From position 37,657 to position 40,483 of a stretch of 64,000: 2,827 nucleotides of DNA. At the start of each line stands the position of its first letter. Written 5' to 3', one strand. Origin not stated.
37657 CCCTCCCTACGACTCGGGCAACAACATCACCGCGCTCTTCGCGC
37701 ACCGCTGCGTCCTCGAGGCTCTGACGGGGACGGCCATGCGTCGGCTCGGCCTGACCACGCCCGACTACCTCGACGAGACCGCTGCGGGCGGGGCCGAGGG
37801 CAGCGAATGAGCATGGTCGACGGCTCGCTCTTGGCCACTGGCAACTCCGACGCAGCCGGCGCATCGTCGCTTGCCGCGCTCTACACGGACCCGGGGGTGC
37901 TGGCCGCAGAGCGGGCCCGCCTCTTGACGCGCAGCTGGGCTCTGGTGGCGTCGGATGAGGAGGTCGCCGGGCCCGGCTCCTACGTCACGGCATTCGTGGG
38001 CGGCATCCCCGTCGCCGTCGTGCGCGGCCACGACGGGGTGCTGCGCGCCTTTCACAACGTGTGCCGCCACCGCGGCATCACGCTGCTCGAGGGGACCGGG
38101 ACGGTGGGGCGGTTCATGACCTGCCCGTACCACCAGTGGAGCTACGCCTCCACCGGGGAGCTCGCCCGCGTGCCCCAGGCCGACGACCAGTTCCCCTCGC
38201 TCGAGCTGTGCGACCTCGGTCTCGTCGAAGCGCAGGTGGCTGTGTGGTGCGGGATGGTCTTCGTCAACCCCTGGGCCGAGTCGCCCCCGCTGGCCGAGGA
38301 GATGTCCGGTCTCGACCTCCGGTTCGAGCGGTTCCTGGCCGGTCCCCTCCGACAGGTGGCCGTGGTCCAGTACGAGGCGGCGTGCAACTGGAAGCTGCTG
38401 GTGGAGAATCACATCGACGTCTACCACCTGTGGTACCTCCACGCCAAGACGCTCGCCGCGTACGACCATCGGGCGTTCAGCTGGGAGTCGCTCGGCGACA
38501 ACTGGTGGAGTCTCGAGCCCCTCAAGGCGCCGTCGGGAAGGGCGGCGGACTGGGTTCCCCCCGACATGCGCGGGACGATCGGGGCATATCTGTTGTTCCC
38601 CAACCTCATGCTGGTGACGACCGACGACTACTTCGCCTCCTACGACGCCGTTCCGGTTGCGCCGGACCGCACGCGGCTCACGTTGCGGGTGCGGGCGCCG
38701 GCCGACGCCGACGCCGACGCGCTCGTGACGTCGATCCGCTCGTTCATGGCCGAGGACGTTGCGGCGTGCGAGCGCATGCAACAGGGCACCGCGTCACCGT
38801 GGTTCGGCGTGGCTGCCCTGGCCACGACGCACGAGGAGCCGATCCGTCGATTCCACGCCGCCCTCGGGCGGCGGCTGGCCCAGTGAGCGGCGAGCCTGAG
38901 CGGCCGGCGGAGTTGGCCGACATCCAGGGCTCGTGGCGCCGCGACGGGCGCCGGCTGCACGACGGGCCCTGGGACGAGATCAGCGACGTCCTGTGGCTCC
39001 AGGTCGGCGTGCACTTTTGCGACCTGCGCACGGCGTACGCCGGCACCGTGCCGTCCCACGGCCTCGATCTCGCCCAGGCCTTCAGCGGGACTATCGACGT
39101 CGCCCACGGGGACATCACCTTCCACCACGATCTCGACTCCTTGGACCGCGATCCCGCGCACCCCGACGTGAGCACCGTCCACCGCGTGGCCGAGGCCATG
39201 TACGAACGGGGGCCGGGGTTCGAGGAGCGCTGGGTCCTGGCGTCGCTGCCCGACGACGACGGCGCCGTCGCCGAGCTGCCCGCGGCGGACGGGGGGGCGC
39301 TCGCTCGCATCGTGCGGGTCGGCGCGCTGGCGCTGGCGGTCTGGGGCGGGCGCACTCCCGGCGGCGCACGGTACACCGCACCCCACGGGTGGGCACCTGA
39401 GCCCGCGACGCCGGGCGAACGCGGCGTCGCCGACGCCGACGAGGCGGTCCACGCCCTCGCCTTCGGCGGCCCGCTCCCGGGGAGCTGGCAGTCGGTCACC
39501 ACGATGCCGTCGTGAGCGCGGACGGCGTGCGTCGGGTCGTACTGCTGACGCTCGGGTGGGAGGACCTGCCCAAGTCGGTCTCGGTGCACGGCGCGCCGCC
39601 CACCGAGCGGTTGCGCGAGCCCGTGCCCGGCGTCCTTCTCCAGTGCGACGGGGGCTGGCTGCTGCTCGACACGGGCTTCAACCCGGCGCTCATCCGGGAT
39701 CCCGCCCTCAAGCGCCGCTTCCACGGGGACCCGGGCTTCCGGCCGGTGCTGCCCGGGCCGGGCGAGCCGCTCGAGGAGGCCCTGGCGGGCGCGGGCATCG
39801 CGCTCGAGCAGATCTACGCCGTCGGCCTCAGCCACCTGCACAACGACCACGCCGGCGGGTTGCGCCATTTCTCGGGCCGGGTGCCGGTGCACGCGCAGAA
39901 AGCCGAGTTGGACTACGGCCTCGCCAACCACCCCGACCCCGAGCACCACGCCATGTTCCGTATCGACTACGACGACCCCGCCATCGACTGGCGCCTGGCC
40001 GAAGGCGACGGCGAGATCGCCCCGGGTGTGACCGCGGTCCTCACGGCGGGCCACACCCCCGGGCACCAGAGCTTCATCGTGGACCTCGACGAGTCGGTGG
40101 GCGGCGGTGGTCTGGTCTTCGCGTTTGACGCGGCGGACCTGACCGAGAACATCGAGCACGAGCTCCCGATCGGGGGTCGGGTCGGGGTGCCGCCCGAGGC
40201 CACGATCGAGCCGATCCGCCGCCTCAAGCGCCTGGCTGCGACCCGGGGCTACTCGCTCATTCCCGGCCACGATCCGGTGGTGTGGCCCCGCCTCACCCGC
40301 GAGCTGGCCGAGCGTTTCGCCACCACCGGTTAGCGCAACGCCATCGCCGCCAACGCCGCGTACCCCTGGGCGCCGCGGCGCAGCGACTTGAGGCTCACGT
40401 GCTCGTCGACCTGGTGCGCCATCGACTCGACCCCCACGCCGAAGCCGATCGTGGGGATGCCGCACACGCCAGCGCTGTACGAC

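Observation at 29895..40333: Riboswitch-controlled, translationally coupled 11-gene operon combining GS-like ligase, GATase-like hydrolase and a Rieske oxygenase: candidate undescribed guanidine (or substituted-guanidine) pathway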

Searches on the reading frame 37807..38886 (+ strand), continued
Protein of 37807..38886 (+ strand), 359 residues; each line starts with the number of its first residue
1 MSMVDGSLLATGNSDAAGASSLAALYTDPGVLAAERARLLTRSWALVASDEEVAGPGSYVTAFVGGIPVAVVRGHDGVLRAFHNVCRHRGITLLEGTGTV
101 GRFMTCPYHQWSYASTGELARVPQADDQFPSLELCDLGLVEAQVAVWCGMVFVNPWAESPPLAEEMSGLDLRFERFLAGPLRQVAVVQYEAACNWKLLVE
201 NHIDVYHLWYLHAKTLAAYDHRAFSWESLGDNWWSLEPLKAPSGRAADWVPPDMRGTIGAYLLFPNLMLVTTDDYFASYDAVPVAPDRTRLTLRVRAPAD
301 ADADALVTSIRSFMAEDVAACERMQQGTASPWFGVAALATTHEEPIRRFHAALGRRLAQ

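Call 95: fold_search(model_id=the predicted structure, library=pdb)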
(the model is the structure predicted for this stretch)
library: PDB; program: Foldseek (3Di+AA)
matches with E <= 10: 1358; with E <= 0.001: 208
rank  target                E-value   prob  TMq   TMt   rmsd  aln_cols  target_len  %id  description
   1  6zgp_K                1.5e-26  1.00  0.80  0.80   3.2       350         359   24  Crystal structure of the quaternary ammonium Rieske monooxygenase CntA in complex with inhibitor MMV12 (MMV020670) (released 2020-11-18)
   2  6zgp_H                1.9e-26  1.00  0.81  0.81   2.8       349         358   23  Crystal structure of the quaternary ammonium Rieske monooxygenase CntA in complex with inhibitor MMV12 (MMV020670) (released 2020-11-18)
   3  6zgp_G                4.8e-26  1.00  0.81  0.80   3.1       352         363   24  Crystal structure of the quaternary ammonium Rieske monooxygenase CntA in complex with inhibitor MMV12 (MMV020670) (released 2020-11-18)
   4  6y8j                  6.1e-26  1.00  0.77  0.80   2.9       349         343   24  Crystal structure of the apo form of a quaternary ammonium Rieske monooxygenase CntA (released 2020-11-18)
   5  3vca                  1.1e-25  1.00  0.78  0.71   4.0       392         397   23  Quaternary Ammonium Oxidative Demethylation: X-ray Crystallographic, Resonance Raman and UV-visible Spectroscopic Analys (released 2012-02-08)
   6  6y9c                  1.3e-25  1.00  0.79  0.78   4.3       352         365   24  The structure of a quaternary ammonium Rieske monooxygenase reveals insights into carnitine oxidation by gut microbiota  (released 2021-03-31)
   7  6y9d_A                1.4e-25  1.00  0.79  0.81   2.7       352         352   24  Crystal structure of the quaternary ammonium Rieske monooxygenase CntA in complex with substrate L-Carnitine (released 2020-11-18)
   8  7vju_C                1.4e-25  1.00  0.79  0.72   4.8       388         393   24  Crystal Structure of terephthalate dioxygenase from Comamonas testosteroni KF1 (released 2022-04-13)
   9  6zgp_A                1.8e-25  1.00  0.80  0.80   3.0       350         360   24  Crystal structure of the quaternary ammonium Rieske monooxygenase CntA in complex with inhibitor MMV12 (MMV020670) (released 2020-11-18)
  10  6zgp_I                1.8e-25  1.00  0.80  0.80   2.8       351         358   25  Crystal structure of the quaternary ammonium Rieske monooxygenase CntA in complex with inhibitor MMV12 (MMV020670) (released 2020-11-18)
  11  6zgp_C                1.9e-25  1.00  0.79  0.79   3.2       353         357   25  Crystal structure of the quaternary ammonium Rieske monooxygenase CntA in complex with inhibitor MMV12 (MMV020670) (released 2020-11-18)
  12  6y8s                  2.2e-25  1.00  0.78  0.80   2.7       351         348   24  Crystal structure of the quaternary ammonium Rieske monooxygenase CntA in complex with substrate gamma-butyrobetaine (released 2020-11-18)
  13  4qur                  7.4e-25  1.00  0.77  0.67   5.4       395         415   24  Crystal Structure of stachydrine demethylase in complex with cyanide, oxygen, and N-methyl proline in a new orientation (released 2015-07-15)
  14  6zgp_J                7.8e-25  1.00  0.79  0.80   2.9       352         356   24  Crystal structure of the quaternary ammonium Rieske monooxygenase CntA in complex with inhibitor MMV12 (MMV020670) (released 2020-11-18)
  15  6zgp_F                1.2e-24  1.00  0.80  0.80   2.7       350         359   25  Crystal structure of the quaternary ammonium Rieske monooxygenase CntA in complex with inhibitor MMV12 (MMV020670) (released 2020-11-18)
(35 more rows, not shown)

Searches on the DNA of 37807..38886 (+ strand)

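Call 16: search_rna_families(sources=[L005, L012, L028, L039, L046, L054, L066], threshold=gathering)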
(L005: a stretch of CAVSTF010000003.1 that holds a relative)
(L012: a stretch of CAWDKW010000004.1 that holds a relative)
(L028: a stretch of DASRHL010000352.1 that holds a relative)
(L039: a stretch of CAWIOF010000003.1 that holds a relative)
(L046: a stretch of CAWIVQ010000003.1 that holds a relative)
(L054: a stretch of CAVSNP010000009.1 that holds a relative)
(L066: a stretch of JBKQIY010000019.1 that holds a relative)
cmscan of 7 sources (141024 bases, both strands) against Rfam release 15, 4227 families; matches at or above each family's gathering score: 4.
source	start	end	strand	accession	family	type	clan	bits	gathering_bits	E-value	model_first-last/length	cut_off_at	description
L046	2113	2235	+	RF00442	Guanidine-I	Cis-reg; riboswitch;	-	79.8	63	3e-12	1-107/107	no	Guanidine-I riboswitch aptamer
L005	3020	3123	+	RF00442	Guanidine-I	Cis-reg; riboswitch;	-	79.5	63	3.6e-12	1-107/107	no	Guanidine-I riboswitch aptamer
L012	18190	18303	-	RF00442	Guanidine-I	Cis-reg; riboswitch;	-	76.2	63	1.9e-11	1-107/107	no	Guanidine-I riboswitch aptamer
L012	15964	16258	+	RF02514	5_ureB_sRNA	Gene; sRNA;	-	56.8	40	9.1e-12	1-292/292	no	5' ureB small RNA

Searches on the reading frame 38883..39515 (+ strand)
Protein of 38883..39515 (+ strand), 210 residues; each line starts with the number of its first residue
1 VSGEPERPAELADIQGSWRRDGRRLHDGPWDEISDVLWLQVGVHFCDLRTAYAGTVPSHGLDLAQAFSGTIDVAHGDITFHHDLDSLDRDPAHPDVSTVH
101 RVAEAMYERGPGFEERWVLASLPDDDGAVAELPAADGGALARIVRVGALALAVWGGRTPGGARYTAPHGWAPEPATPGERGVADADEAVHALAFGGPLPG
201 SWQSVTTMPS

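Call 3: search_protein_families(library=pfam, proteins=[window:38883-39515:+])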
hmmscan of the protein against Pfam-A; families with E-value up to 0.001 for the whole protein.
window:38883-39515:+ (210 aa): 0 families

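Call 4: search_protein_families(library=ncbifam, proteins=[window:38883-39515:+])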
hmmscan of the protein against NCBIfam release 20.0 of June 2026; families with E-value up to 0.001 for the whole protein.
window:38883-39515:+ (210 aa): 0 families

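Call 28: find_homologous_proteins(query=window:38883-39515:+, max_evalue=0.001)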
Query window:38883-39515:+ (210 aa): 150 proteins with E <= 0.001 among 2304 candidates; the best 120 are listed.
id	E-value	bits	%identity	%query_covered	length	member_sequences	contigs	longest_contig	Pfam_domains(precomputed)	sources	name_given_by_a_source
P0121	8.8e-138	476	100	100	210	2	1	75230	-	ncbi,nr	ncbi:MAG TPA: hypothetical protein VG346_07560 [Acidimicrobiales bacterium]|nr:hypothetical protein 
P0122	9.6e-116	404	86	100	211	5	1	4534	-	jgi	jgi:hypothetical protein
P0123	2.9e-112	392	85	100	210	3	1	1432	-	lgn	-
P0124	2.4e-111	389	82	100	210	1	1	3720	-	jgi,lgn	jgi:hypothetical protein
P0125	3.7e-111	389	83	100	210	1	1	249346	-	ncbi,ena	-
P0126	1.4e-107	377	81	100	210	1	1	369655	-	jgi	jgi:hypothetical protein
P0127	5.7e-86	306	67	100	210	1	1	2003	-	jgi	jgi:hypothetical protein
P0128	3.1e-84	300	70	94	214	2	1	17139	-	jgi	jgi:hypothetical protein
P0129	3.2e-84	300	69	96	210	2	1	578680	-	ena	-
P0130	3.3e-82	294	67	99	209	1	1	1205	-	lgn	-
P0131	6.8e-82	293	67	99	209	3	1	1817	-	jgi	jgi:hypothetical protein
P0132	1.6e-81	292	67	96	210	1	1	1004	-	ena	-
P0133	1.7e-81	291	67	99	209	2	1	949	-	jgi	jgi:hypothetical protein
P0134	9.7e-81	289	67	96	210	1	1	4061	-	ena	-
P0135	2.4e-80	288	67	96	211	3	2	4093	-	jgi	jgi:hypothetical protein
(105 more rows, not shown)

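Call 31: search_solved_structures(query=A3, max_evalue=10)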
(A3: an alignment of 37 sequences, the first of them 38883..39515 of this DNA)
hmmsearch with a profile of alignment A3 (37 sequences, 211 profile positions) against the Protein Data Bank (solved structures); distinct sequences matched with E-value up to 10: 0.

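Call 36: predict_structure(alignment_id=A3)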
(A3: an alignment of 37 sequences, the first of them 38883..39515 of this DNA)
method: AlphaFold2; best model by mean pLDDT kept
length: 210 residues; sequences in the alignment: 37
mean_pLDDT: 90.6   pTM: 0.88
mean pLDDT of the five models: 90.6, 90.3, 89.8, 88.8, 86.6
residues with pLDDT >= 90: 157; 70-90: 40; 50-70: 10; < 50: 3
segments of 3 or more residues with pLDDT < 50: none
pLDDT, mean of each block of 10 residues (from residue 1): 81 95 93 94 96 87 93 96 88 88 94 95 93 93 97 91 94 70 90 96 79
secondary structure, 60 per line:
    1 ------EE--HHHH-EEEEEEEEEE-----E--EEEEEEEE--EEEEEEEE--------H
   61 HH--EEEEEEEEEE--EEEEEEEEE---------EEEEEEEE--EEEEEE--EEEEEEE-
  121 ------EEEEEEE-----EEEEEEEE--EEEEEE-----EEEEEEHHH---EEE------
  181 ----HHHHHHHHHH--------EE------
elements in order: H11-14 E16-25 E34-41 E44-51 E65-74 E77-85 E95-102 E105-110 E113-119 E127-133 E139-146 E149-154 E160-165 E172-174 H185-194

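Call 40: fold_search(model_id=the predicted structure, library=pdb)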
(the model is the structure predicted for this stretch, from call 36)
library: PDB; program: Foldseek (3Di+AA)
matches with E <= 10: 853; with E <= 0.001: 2
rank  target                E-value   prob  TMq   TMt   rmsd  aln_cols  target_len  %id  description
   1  3rby_A                2.8e-04  1.00  0.54  0.48   5.5       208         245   14  Crystal structure of uncharacterized protein YLR301w from Saccharomycces cerevisiae (released 2012-03-21)
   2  4qrl                  8.5e-04  1.00  0.40  0.71   4.3       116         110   12  Crystal structure of a lipocalin-like protein (BACUNI_01346) from Bacteroides uniformis ATCC 8492 at 1.79 A resolution (released 2014-08-27)
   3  5byp_A                5.2e-03  1.00  0.36  0.59   5.7       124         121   10  Crystal structure of an uncharacterized protein (BACEGG_01585) from Bacteroides eggerthii DSM 20697 at 2.60 A resoluti (released 2015-07-08)
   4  8xla_B                6.7e-02  0.21  0.15  0.10  17.7       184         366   11  Mismatch Repair Complex (released 2025-04-16)
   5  8xla_A                8.5e-02  0.20  0.16  0.10  17.8       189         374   10  Mismatch Repair Complex (released 2025-04-16)
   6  2avt_B                8.5e-02  0.16  0.16  0.10  18.0       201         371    6  Crystal structure of the beta subunit from DNA polymerase of Streptococcus pyogenes (released 2006-01-24)
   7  7azc_D                1.2e-01  0.16  0.16  0.10  17.1       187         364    9  DNA polymerase sliding clamp from Escherichia coli with peptide 22 bound (released 2021-12-01)
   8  6ptr_B                1.3e-01  0.09  0.13  0.09  19.8       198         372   10  Crystal structure of a DnaN sliding clamp (DNA polymerase III subunit beta) from Bartonella birtlesii bound to griseli (released 2019-08-07)
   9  6rqj_C                1.3e-01  0.92  0.32  0.43   5.0       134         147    9  Structure of human complement C5 complexed with tick inhibitors OmCI, RaCI1 and CirpT1 (released 2020-01-08)
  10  8djq_C                1.3e-01  0.12  0.15  0.09  18.3       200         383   10  Sliding-clamp-DnaE1 peptide (released 2023-01-18)
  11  2lba_MODEL_1_A        1.4e-01  0.28  0.20  0.27  12.0       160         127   10  Solution structure of chicken ileal BABP in complex with glycochenodeoxycholic acid (released 2011-09-14)
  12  5w7z_B                1.5e-01  0.11  0.15  0.09  19.1       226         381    6  Crystal structure of DNA polymerase III subunit beta from Rickettsia conorii (released 2017-07-26)
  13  8xla_E                1.5e-01  0.15  0.16  0.10  17.8       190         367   10  Mismatch Repair Complex (released 2025-04-16)
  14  7azl_C                1.8e-01  0.10  0.16  0.12  15.6       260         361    8  DNA polymerase sliding clamp from Escherichia coli with peptide 38 bound (released 2021-12-01)
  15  6dj8_B                1.9e-01  0.11  0.14  0.09  17.6       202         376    6  Structure of DNA polymerase III subunit beta from Borrelia burgdorferi in complex with a natural product (released 2019-05-29)
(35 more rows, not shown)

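Call 54: search_protein_families(library=pfam, proteins=[window:38883-39515:+], max_evalue=10)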
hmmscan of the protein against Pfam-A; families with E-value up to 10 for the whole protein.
window:38883-39515:+ (210 aa): 1 family
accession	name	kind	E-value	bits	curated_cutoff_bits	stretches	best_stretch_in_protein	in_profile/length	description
PF06474.18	LPAM_MltD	-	0.31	11.7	24.8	1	136-153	10-27/34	MltD lipid attachment motif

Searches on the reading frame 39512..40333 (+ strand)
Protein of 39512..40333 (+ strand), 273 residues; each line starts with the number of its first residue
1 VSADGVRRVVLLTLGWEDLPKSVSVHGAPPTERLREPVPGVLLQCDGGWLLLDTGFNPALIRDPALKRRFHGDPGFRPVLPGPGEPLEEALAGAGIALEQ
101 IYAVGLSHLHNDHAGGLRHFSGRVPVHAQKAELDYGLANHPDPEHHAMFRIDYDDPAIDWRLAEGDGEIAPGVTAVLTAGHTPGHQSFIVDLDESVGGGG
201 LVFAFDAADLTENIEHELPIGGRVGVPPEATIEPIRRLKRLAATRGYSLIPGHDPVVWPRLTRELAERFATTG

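Call 3: search_protein_families(library=pfam, proteins=[window:39512-40333:+])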
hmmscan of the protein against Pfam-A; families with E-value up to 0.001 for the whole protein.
window:39512-40333:+ (273 aa): 1 family
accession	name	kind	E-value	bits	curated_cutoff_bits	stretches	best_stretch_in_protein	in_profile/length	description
PF00753.33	Lactamase_B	-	3.9e-13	50.2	22.7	1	41-193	9-140/196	Metallo-beta-lactamase superfamily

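Call 4: search_protein_families(library=ncbifam, proteins=[window:39512-40333:+])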
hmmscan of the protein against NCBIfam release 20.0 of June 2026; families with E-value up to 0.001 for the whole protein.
window:39512-40333:+ (273 aa): 8 families
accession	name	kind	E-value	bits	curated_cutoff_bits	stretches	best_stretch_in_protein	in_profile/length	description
NF045699.1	AHLLactAiiA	equivalog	1.5e-28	99.7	375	1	6-254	2-237/251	quorum-quenching N-acyl homoserine lactonase AiiA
NF045700.1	AHLLactAttM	equivalog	3.3e-24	85.8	390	1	33-262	28-254/257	AttM family quorum-quenching N-acyl homoserine lactonase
NF047925.1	pyridox_lacton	equivalog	1.3e-19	71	325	2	154-258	158-257/268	4-pyridoxolactonase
NF047979.1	lactonase_AidB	equivalog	4.9e-09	35.8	360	1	89-118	82-111/271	AidB family quorum-quenching N-acyl homoserine lactonase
NF047976.1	lactonase_AhlS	equivalog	2.1e-06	27.1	475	1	29-255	34-261/276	AhlS family quorum-quenching N-acyl homoserine lactonase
NF033105.1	bla_subclass_B3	equivalog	9.3e-06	25.1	240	1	87-194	48-159/257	subclass B3 metallo-beta-lactamase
NF047919.1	lactonase_YtnP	equivalog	3.8e-05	23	425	1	87-186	86-192/274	YtnP family quorum-quenching lactonase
TIGR03413.1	GSH_gloB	equivalog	0.00023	20.6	200.8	0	81-203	27-129/248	hydroxyacylglutathione hydrolase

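Call 24: search_solved_structures(query=window:39512-40333:+, max_evalue=0.00001)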
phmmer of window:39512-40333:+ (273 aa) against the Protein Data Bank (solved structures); distinct sequences matched with E-value up to 0.00001: 19.
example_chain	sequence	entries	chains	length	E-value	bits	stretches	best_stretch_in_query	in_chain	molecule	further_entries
5eht_A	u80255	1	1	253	3.4e-23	85.6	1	28-254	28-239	N-acyl homoserine lactonase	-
2a7m_A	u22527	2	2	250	4.4e-22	82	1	28-254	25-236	N-acyl homoserine lactone hydrolase | N-acyl homoserine lactonase AiiA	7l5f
3dha_A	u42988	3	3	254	4.4e-22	82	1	28-254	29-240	N-Acyl Homoserine Lactone Hydrolase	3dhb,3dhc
5eh9_A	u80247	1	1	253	4.7e-22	81.9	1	28-254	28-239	N-acyl homoserine lactonase AiiA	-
4j5f_A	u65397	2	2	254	6.1e-22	81.5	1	28-254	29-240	N-acyl homoserine lactonase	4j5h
2br6_A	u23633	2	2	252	1.1e-21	80.6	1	28-254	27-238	AIIA-LIKE PROTEIN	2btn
9kho_A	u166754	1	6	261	8.2e-18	68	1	37-261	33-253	N-acylhomoserine lactonase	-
9khq_A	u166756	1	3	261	1.4e-17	67.2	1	36-261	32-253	N-acylhomoserine lactonase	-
3aj3_A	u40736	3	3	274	4.4e-10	42.6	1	30-254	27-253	4-pyridoxolactonase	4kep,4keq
2r2d_A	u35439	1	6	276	1.4e-09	40.9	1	34-257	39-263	Zn-dependent hydrolases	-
8zu5_A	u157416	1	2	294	5e-08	35.8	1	87-192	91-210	Methyl parathion hydrolase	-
8zu4_A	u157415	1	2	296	7.2e-08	35.3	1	89-192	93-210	Methyl parathion hydrolase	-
1p9e_A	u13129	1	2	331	1.6e-07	34.1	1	87-192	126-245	Methyl Parathion Hydrolase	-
5hif_A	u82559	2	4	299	3.9e-07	32.9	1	87-192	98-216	reconstructed lactonase ancestor, Anc1-MPH | dihydrocoumarin hydrolase, AncDHCH1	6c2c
7y7u_A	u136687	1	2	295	4e-07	32.9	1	86-193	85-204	MBL fold metallo-hydrolase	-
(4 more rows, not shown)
